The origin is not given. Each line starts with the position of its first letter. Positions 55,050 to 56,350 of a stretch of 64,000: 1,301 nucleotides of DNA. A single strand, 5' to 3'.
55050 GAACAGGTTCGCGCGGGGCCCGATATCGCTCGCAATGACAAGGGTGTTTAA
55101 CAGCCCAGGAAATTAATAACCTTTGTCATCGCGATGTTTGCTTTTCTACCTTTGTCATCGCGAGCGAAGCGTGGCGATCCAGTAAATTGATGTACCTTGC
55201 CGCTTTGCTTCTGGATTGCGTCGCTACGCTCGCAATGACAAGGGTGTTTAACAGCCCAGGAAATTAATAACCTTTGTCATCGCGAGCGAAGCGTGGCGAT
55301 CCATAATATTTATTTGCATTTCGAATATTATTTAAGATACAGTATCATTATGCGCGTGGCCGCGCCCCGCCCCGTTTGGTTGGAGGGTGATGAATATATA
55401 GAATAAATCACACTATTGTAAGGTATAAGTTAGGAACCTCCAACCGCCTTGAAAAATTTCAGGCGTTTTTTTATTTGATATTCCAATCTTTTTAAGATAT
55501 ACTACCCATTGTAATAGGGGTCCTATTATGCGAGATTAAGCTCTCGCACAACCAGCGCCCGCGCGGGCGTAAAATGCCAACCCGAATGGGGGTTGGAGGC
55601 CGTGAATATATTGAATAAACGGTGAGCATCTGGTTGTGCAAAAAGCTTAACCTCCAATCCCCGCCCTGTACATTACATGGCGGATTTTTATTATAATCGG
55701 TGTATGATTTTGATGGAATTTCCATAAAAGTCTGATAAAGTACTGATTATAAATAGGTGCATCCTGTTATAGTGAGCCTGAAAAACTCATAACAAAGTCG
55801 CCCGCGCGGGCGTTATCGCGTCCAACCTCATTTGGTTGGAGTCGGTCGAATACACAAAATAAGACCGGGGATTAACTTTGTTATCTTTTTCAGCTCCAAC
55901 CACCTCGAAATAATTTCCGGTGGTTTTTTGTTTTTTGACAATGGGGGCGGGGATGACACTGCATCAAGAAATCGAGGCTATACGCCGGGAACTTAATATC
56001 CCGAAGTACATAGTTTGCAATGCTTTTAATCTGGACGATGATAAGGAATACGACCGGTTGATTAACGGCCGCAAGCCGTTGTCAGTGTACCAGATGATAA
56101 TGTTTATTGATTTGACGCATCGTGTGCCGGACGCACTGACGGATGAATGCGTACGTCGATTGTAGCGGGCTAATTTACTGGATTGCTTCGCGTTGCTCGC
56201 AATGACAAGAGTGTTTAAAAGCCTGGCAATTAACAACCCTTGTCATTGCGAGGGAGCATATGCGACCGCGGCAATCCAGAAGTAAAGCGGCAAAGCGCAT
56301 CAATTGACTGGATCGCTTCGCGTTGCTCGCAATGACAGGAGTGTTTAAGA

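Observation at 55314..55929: Three tandem paralogous structured RNAs with covarying crossing helices and a conserved 15-nt loop; no RNA class I recognise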

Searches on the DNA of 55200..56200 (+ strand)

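Call 4: search_rna_families(source=window, start=55200, end=56200, threshold=evalue, max_evalue=10, show_alignments=3)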
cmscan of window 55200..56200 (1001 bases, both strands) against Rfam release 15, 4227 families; matches with E-value up to 10: 10.
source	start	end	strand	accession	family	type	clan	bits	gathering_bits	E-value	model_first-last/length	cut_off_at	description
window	55221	55294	+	RF03800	mir-4477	Gene; miRNA;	-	22.6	74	0.13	1-81/81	no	mir-4477 microRNA precursor family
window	55378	55445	+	RF00376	HIV_GSL3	Cis-reg;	-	19.3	42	1.5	1-84/84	no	HIV gag stem loop 3 (GSL3)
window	55210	55305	+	RF03958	mir-959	Gene; miRNA;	-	19.3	85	1.6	1-91/91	no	mir-959 microRNA precursor family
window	55374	55445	+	RF01183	SNORD19B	Gene; snRNA; snoRNA; CD-box;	CL00048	18.1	50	8.5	1-84/84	no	Small nucleolar RNA SNORD19B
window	55968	56073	+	RF02774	KatA_thermometer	Cis-reg; thermoregulator;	-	17.9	111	3.8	1-154/154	no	KatA 5' UTR thermometer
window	55210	55305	-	RF03958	mir-959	Gene; miRNA;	-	17.8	85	3.8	1-91/91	no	mir-959 microRNA precursor family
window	55798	55817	-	RF01356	CRISPR-DR28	Gene; CRISPR;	-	17.3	35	5.1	1-24/24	no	CRISPR RNA direct repeat element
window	55377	55446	+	RF00332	snoZ266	Gene; snRNA; snoRNA; CD-box;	-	16.2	43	9.8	1-90/90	no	Small nucleolar RNA Z266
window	56057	56079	-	RF01114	TMV_UPD-PK1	Cis-reg;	-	15.4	33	8.3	1-22/22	no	Pseudoknot of upstream pseudoknot domain (UPD) of the 3'UTR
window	55686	55753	+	RF00324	snoMBII-202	Gene; snRNA; snoRNA; CD-box;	-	14.1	40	9.3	1-84/84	no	Small nucleolar RNA MBII-202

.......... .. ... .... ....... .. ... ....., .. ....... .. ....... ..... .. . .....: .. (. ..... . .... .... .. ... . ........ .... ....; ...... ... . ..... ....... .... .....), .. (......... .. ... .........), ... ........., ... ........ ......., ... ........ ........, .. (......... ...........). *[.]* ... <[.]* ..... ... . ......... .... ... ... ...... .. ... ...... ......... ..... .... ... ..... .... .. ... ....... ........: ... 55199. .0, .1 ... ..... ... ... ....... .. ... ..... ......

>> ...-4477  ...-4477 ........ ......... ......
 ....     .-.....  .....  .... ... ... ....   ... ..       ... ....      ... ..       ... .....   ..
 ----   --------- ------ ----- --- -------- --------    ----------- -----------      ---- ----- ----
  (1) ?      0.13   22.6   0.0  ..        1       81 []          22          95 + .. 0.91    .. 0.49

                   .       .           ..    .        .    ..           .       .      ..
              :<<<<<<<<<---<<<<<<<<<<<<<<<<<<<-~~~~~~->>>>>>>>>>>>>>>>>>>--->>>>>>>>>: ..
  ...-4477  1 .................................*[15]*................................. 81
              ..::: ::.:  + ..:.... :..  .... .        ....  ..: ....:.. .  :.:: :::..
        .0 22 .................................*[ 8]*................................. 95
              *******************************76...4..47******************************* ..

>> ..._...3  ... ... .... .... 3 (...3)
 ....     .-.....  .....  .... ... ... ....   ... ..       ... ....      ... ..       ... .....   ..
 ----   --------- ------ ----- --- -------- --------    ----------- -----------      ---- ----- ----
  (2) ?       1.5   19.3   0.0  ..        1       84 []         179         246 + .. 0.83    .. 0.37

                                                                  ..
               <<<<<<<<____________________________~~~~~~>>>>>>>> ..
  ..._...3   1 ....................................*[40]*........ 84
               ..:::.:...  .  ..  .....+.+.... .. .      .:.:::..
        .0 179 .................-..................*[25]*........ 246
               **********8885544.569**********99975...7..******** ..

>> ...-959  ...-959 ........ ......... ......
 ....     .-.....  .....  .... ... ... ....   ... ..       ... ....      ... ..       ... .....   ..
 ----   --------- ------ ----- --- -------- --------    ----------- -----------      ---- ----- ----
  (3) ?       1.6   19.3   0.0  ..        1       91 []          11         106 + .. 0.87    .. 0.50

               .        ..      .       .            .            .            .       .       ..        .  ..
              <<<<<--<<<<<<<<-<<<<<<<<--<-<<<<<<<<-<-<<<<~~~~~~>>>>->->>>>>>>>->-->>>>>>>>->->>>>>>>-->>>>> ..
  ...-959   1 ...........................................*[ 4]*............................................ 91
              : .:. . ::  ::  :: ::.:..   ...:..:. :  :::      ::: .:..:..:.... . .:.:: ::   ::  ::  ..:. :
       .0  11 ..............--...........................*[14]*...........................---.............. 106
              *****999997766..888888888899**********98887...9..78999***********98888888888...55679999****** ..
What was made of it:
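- On Any Rfam 15 family (4227 models): Across 55200-56200 at E up to 10, the best hit has E = 0.13 and is an unrelated miRNA model matching the flanking repeat (call 4).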

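Call 63: search_with_rna_model(model_id=R1, sources=[L124, L125, L126, L127, L128], max_evalue=0.01)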
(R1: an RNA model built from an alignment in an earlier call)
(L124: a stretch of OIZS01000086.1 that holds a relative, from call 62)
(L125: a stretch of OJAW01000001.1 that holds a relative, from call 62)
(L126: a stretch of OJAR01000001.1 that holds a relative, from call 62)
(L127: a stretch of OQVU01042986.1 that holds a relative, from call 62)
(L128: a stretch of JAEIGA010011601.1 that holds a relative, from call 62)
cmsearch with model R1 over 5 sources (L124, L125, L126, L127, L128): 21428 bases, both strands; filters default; matches with E-value up to 0.01: 5.
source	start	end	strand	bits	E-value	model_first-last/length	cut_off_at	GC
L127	44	216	+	147.2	4e-35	1-173/173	no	0.45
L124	2322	2486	+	138.1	6.9e-33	1-173/173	no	0.45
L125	2322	2486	+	138.1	6.9e-33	1-173/173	no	0.45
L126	2322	2486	+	138.1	6.9e-33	1-173/173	no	0.45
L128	2042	2213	+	123.4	2.8e-29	1-173/173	no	0.48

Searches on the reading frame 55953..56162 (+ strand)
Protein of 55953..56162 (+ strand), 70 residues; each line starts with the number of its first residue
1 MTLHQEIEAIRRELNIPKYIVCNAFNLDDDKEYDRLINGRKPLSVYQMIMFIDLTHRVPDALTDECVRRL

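Call 43: search_protein_families(library=pfam, proteins=[window:55953-56162:+], max_evalue=0.01)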
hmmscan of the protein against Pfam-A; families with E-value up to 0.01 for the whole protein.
window:55953-56162:+ (70 aa): 0 families
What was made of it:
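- Tried and rejected: Pfam finds nothing for the window protein (call 43).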

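Call 54: search_solved_structures(query=A4, max_evalue=1)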
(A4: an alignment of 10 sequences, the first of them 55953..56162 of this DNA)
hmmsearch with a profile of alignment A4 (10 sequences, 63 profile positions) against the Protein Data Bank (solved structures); distinct sequences matched with E-value up to 1: 2.
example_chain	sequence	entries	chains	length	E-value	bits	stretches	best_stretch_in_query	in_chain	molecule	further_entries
8eov_A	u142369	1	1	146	0.25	14.4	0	25-47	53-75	C2HR1_4r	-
5v5t_A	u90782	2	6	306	0.28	14.2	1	3-49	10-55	Conserved domain protein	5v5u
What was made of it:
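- Tried and rejected: PDB sequence search with the HTH family profile: no significant hit (call 54).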

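Call 62: find_related_loci(query=A4, collection=metagenome_contigs, flank=2500)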
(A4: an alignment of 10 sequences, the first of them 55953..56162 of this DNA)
Query A4 (70 aa) in metagenome_contigs; peptide patterns used: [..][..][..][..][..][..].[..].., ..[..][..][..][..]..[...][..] (x = any residue, [..] = any of these).
239 stretches matched a pattern; 5 encode a relative of the query (tblastn E <= 1e-3); 5 distinct loci.
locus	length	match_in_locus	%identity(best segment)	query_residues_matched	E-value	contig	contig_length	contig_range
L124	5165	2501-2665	41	1-56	2e-10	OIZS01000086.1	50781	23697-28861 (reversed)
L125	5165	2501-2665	41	1-56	2e-10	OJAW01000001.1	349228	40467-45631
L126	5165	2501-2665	41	1-56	2e-10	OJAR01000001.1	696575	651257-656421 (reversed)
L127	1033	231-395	39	1-56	1e-9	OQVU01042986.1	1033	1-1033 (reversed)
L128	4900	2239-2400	40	1-55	3e-8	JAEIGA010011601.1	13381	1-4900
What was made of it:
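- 5 of 5 loci fetched through the HTH protein alone carry the leader (calls 62, 63).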
